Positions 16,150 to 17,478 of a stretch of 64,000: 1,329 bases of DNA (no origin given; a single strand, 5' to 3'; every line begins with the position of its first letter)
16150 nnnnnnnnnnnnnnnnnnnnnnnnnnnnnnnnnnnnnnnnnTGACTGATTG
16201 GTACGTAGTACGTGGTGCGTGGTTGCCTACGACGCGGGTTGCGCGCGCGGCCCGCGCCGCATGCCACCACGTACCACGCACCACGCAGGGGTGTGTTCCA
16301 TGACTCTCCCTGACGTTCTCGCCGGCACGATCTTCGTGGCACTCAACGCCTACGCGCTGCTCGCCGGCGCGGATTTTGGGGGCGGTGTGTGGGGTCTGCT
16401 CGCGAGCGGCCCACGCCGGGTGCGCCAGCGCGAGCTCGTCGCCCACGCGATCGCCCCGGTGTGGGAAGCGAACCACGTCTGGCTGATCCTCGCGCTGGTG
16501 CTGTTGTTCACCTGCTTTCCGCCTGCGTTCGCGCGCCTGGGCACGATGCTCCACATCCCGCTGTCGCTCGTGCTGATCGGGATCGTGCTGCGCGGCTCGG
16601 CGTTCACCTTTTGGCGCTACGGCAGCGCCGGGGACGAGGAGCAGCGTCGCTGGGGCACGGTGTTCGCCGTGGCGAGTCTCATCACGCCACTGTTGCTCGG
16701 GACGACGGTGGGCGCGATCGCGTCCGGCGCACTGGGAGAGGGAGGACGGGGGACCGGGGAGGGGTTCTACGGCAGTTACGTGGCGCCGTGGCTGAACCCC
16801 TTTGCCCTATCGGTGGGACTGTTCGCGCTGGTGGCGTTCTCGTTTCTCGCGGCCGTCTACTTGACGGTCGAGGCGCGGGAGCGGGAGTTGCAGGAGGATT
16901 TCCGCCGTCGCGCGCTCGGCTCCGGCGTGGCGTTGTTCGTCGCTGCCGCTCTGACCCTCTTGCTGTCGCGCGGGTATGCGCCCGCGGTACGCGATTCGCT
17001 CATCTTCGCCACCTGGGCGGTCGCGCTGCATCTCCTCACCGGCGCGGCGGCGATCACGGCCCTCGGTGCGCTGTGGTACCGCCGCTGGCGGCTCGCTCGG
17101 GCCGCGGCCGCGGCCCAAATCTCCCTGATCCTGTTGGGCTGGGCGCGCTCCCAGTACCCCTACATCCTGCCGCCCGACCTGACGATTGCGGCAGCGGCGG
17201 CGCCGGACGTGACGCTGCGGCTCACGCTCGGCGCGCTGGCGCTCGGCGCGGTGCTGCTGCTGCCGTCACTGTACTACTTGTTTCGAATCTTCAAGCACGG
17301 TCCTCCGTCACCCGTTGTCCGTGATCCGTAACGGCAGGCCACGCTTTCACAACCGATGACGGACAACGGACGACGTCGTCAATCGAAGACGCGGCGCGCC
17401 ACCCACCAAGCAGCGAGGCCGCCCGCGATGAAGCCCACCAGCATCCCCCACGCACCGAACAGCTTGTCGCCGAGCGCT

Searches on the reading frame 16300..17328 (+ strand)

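Call 66: search_protein_families(library=pfam, proteins=[window:16300-17328:+])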
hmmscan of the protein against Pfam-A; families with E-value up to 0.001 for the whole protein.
window:16300-17328:+ (343 aa): 2 families
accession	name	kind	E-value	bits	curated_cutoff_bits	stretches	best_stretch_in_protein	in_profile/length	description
PF02322.20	Cyt_bd_oxida_II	-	1.5e-71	241.7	35.6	1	4-331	2-302/302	Cytochrome bd terminal oxidase subunit II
PF19733.4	DUF6223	-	0.0001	23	27.4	1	89-178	11-92/98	Family of unknown function (DUF6223)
